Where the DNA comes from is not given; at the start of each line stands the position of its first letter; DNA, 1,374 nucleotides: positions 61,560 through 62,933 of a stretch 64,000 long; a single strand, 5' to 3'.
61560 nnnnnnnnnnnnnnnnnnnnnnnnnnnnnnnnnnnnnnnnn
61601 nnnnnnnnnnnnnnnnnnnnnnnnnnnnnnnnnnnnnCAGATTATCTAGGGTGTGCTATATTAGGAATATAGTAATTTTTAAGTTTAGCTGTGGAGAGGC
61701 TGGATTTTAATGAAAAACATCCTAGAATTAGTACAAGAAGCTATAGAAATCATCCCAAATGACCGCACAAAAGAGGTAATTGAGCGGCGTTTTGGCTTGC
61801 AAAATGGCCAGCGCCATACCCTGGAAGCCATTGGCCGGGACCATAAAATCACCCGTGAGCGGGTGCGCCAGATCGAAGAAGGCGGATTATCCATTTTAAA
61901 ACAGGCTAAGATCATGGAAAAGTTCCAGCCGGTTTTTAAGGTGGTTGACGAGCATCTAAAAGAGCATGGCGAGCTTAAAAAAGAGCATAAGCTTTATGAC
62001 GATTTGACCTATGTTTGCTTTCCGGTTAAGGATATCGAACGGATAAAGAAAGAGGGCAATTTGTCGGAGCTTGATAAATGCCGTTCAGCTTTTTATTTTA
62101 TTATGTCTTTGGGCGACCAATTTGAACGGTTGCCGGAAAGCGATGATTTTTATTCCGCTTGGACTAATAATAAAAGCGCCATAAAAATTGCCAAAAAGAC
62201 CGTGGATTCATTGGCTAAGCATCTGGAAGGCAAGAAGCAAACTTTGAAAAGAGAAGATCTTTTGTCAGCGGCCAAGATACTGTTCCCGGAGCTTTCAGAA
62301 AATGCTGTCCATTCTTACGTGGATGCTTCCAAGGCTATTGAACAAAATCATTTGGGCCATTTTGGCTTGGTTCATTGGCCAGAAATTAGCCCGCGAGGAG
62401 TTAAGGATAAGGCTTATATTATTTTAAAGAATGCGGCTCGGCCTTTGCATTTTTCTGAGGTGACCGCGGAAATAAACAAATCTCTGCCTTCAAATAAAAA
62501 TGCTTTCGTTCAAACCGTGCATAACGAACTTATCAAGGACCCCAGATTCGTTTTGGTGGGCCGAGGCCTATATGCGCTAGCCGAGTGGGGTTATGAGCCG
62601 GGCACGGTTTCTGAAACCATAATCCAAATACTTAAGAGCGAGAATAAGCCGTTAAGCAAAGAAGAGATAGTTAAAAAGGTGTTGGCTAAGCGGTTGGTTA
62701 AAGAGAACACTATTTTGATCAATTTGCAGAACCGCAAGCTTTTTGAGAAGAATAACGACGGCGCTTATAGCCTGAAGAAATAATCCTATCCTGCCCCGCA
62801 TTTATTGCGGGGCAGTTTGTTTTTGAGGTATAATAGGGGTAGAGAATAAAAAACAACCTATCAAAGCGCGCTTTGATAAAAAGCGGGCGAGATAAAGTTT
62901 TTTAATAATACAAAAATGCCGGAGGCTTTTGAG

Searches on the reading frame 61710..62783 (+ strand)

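Call 14: search_protein_families(library=pfam, proteins=[window:61710-62783:+], max_evalue=0.01)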
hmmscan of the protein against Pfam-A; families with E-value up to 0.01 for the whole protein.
window:61710-62783:+ (357 aa): 3 families
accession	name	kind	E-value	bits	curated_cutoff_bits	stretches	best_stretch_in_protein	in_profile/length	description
PF05066.19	HARE-HTH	-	5.6e-12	46.3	25.9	2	231-293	3-71/71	HB1, ASXL, restriction endonuclease HTH domain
PF04545.22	Sigma70_r4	-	2.8e-09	36.8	24.1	1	17-64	6-49/50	Sigma-70, region 4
PF23159.1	WH_Rok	-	0.0002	21.8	27.6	0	302-324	3-25/58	Repressor Rok winged helix domain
